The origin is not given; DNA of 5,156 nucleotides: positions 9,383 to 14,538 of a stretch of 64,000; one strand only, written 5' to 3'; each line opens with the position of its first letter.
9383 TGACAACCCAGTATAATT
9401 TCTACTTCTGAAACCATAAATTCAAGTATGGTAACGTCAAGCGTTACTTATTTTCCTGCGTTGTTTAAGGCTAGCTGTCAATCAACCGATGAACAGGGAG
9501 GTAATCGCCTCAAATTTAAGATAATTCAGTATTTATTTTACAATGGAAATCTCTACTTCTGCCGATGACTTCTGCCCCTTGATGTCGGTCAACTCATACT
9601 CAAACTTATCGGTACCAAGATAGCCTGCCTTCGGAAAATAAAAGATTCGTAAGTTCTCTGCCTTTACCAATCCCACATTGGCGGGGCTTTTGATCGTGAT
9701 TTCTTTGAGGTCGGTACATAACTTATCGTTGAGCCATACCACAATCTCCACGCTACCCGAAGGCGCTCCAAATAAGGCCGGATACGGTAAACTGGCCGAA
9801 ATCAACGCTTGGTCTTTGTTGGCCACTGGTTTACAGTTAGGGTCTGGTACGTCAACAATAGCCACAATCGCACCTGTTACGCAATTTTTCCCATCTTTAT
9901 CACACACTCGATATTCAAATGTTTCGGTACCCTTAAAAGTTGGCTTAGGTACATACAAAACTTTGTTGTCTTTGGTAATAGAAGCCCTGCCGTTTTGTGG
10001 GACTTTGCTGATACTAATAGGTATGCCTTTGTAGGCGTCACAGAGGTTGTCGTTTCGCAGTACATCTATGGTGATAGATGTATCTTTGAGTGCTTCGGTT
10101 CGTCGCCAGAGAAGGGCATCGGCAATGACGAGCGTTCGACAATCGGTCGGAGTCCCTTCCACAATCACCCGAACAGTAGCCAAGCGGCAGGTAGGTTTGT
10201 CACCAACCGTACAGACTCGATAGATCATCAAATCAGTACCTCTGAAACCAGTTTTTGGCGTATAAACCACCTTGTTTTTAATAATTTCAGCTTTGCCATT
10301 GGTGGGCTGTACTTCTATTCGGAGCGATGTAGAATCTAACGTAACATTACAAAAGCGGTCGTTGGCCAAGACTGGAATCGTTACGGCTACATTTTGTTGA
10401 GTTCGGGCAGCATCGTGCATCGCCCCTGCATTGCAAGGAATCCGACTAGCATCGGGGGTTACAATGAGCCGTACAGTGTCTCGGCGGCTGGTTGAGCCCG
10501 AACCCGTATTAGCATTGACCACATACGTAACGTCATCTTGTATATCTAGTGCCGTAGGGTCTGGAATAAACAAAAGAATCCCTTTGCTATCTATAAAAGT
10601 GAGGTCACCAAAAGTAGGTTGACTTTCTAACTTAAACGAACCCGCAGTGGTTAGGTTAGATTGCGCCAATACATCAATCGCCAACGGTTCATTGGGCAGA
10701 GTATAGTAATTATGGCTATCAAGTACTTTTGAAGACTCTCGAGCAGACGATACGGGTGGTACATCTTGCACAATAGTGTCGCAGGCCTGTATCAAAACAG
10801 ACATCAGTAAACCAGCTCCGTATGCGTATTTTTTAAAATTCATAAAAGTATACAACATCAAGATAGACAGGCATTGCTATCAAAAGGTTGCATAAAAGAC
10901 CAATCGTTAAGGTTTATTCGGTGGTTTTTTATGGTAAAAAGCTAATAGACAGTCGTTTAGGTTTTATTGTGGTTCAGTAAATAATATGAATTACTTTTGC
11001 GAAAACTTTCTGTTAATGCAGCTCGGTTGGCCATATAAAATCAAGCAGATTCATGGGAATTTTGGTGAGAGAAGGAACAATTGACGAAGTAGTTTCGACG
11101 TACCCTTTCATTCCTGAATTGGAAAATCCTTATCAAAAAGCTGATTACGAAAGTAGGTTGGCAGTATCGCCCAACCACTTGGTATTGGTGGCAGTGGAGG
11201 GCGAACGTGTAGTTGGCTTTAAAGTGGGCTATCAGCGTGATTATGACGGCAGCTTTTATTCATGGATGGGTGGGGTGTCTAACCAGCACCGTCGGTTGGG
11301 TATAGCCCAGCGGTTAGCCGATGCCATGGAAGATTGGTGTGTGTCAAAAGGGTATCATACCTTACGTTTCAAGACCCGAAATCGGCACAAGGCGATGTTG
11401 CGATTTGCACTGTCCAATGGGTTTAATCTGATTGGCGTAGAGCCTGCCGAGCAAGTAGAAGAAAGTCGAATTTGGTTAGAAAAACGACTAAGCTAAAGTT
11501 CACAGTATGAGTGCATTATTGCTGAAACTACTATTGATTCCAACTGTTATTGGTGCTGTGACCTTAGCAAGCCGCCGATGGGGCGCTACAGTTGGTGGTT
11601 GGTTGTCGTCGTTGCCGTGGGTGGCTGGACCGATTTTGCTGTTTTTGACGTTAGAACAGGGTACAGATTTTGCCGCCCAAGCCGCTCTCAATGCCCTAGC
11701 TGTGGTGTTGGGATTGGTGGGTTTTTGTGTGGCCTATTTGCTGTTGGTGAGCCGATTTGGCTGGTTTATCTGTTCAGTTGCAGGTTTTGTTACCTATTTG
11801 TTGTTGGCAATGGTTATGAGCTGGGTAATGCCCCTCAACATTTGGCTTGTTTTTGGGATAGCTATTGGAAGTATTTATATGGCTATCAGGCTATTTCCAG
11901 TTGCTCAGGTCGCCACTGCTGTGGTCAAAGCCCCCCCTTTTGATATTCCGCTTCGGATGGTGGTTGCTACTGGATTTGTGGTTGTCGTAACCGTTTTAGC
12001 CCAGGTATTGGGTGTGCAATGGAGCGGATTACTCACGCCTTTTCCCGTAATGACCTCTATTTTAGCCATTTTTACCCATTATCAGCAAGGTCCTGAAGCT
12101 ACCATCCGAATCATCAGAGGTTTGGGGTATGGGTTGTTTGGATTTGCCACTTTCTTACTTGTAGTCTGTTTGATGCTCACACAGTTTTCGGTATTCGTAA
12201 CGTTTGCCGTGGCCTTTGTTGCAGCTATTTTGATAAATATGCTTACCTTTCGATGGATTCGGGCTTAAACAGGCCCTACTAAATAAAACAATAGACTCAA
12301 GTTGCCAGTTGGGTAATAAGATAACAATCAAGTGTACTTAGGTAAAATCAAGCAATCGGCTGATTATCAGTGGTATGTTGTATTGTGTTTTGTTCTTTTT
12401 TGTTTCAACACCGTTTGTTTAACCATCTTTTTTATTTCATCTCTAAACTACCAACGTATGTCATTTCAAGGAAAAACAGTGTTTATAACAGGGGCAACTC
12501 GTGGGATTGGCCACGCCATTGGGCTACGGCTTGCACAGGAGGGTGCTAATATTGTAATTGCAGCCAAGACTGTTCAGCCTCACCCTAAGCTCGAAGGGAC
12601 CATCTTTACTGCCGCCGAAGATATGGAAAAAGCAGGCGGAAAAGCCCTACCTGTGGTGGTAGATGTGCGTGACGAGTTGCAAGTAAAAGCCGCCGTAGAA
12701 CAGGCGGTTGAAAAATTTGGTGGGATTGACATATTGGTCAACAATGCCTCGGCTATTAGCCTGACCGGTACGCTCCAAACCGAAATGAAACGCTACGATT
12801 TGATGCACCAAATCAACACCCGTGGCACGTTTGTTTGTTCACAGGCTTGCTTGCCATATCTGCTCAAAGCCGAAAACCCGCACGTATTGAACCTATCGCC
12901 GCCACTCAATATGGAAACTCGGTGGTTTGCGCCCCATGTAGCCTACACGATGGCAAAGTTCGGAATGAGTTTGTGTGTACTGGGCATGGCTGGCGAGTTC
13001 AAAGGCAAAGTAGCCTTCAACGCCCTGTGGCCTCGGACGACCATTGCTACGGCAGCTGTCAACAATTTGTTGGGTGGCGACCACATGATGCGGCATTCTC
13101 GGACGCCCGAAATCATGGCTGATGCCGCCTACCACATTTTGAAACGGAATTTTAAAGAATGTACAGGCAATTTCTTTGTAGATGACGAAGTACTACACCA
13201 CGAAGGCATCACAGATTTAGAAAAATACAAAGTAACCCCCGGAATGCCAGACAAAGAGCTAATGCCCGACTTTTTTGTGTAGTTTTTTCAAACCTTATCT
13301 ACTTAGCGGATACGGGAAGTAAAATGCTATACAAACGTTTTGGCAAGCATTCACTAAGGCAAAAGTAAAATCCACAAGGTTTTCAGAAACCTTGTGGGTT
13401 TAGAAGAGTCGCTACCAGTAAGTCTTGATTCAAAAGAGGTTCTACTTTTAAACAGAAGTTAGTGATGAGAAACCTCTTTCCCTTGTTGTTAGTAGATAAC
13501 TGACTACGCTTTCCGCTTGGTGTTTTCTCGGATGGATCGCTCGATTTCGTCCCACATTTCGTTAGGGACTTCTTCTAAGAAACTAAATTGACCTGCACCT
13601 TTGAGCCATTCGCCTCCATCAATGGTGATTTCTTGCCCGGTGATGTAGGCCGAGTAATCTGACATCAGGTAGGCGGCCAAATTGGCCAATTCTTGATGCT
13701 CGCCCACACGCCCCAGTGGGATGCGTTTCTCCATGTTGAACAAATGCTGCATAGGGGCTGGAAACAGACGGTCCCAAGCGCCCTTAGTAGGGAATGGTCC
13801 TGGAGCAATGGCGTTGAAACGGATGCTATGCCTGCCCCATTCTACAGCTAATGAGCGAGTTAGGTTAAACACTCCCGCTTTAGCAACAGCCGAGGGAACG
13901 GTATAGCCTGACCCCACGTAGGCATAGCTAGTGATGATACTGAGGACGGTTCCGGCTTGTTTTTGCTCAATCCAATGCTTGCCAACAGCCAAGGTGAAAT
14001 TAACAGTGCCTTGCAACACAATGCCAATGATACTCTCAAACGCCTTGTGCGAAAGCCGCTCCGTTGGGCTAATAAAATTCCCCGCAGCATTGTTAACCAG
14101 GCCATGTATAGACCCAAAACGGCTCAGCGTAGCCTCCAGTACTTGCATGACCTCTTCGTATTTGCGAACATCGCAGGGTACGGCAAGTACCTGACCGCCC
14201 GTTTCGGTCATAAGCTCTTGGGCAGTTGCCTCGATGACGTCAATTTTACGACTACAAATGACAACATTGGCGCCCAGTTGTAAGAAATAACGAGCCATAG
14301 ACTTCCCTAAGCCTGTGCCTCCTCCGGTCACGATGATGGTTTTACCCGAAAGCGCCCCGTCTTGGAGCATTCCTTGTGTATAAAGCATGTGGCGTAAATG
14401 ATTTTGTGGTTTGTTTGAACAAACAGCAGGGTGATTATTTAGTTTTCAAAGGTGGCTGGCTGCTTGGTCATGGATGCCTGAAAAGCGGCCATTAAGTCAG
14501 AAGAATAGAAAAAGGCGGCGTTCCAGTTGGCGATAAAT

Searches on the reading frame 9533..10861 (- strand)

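Call 41: search_protein_families(library=pfam, proteins=[window:9533-10861:-])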
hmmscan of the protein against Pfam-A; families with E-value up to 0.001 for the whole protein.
window:9533-10861:- (442 aa): 3 families
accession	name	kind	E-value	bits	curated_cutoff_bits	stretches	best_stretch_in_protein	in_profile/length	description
PF17963.7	Big_9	-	1.1e-31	110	23.6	3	258-325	14-80/89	Bacterial Ig domain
PF17892.7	Cadherin_5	-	1.2e-14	54.4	26.5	1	257-326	16-88/98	Cadherin-like domain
PF19076.6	CshA_repeat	-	1.8e-06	29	27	0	272-326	40-94/103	Surface adhesin CshA repetitive domain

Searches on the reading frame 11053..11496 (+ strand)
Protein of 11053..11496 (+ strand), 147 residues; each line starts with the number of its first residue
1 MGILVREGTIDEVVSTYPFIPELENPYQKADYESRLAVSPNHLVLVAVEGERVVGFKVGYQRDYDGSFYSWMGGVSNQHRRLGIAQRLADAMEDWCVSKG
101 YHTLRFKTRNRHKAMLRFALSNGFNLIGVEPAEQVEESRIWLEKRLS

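Call 41: search_protein_families(library=pfam, proteins=[window:11053-11496:+])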
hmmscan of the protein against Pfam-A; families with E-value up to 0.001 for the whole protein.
window:11053-11496:+ (147 aa): 3 families
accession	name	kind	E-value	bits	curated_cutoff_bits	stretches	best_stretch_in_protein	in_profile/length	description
PF00583.31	Acetyltransf_1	-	9.6e-11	42.4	20.7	1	25-124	14-116/116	Acetyltransferase (GNAT) family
PF13508.13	Acetyltransf_7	-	3.6e-07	30.9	27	1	41-124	2-82/84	Acetyltransferase (GNAT) domain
PF13673.13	Acetyltransf_10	-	0.00011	22.6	23.6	1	30-127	20-110/128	Acetyltransferase (GNAT) domain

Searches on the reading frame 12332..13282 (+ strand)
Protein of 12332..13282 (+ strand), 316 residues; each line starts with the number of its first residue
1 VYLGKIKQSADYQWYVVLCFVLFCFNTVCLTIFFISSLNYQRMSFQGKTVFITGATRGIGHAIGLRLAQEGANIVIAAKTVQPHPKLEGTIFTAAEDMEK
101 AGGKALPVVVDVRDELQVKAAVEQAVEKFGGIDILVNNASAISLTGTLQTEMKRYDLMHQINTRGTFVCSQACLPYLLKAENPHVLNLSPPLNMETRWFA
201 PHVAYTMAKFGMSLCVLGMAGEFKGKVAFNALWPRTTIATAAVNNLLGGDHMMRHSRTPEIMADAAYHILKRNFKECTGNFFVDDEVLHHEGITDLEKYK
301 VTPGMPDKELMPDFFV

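Call 41: search_protein_families(library=pfam, proteins=[window:12332-13282:+])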
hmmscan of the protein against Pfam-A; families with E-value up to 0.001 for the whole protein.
window:12332-13282:+ (316 aa): 3 families
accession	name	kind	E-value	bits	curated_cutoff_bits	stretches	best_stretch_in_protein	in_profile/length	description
PF00106.31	adh_short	-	1.1e-31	110.3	26.6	1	48-242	1-186/195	short chain dehydrogenase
PF13561.12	adh_short_C2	-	1.3e-26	94.1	27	1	54-258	1-196/236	Enoyl-(Acyl carrier protein) reductase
PF08659.16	KR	-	1.6e-05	25.4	22.6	1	49-154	2-104/180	KR domain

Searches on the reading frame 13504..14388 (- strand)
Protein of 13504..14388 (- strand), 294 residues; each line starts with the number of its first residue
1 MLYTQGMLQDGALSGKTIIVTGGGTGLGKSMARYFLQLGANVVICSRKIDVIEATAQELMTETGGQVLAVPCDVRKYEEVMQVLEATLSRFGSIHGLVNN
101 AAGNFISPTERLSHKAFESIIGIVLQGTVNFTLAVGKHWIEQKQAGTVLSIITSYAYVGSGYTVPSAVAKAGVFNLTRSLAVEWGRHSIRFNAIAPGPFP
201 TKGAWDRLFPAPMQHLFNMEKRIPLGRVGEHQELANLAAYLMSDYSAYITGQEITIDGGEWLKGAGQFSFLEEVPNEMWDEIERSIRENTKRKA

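Call 41: search_protein_families(library=pfam, proteins=[window:13504-14388:-])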
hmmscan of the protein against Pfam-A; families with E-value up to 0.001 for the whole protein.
window:13504-14388:- (294 aa): 3 families
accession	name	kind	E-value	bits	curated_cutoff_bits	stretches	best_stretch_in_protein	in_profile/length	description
PF13561.12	adh_short_C2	-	6.7e-50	170.3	27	1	25-259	6-234/236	Enoyl-(Acyl carrier protein) reductase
PF00106.31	adh_short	-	6.6e-41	140.4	26.6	1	16-203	1-186/195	short chain dehydrogenase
PF08659.16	KR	-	8.8e-12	45.7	22.6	1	17-134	2-122/180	KR domain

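Call 62: search_protein_families(library=ncbifam, proteins=[window:13504-14388:-], max_evalue=0.00001)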
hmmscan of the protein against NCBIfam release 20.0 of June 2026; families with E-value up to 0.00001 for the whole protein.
window:13504-14388:- (294 aa): 219 families (the best 25 are shown)
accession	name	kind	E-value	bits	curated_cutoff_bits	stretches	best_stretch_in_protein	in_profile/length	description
NF005811.0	PRK07677.1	equivalog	1.7e-80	270.3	318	1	14-263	2-250/254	2,4-dienoyl-CoA reductase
NF005752.0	PRK07576.1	subfamily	6.3e-60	202.8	321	1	13-267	7-257/271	SDR family oxidoreductase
NF006070.0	PRK08213.1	subfamily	3e-55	187.5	279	1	12-259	9-255/259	gluconate 5-dehydrogenase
NF005559.1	PRK07231.1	subfamily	1.3e-54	185.3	215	1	13-260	2-247/249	glucose 1-dehydrogenase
NF004198.0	PRK05653.1-3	equivalog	3.8e-49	167.4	296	1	12-260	4-246/248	3-oxoacyl-ACP reductase FabG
NF005469.0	PRK07063.1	equivalog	1.1e-45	156.2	306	1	12-260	4-254/260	SDR family oxidoreductase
NF005893.0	PRK07856.1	equivalog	3e-45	154.5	255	1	12-259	6-240/255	SDR family oxidoreductase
NF052558.1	MBtsdlDhBudC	equivalog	9.4e-45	153.1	270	1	14-260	2-241/250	meso-2,3-butanediol dehydrogenase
NF005853.0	PRK07774.1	equivalog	3.9e-44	150.9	303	1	13-260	4-246/250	SDR family oxidoreductase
NF005309.0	PRK06841.1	subfamily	1.6e-43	149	286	1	11-259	11-251/255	GolD/DthD family dehydrogenase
TIGR01830.1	3oxo_ACP_reduc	equivalog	1.7e-43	149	297.75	1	19-259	2-237/239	3-oxoacyl-[acyl-carrier-protein] reductase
NF006693.0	PRK09242.1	equivalog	2.1e-43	148.4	328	1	12-259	7-252/258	SDR family oxidoreductase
NF009466.0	PRK12826.1-2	subfamily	7.7e-42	143.5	222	1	16-261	4-245/248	3-oxoacyl-ACP reductase FabG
NF009468.0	PRK12826.1-4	equivalog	3.5e-40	138.3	318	1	12-263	4-250/256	SDR family oxidoreductase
NF053807.1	RhamDHLra1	equivalog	3.6e-40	138.3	400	1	13-261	2-248/252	L-rhamnose 1-dehydrogenase Lra1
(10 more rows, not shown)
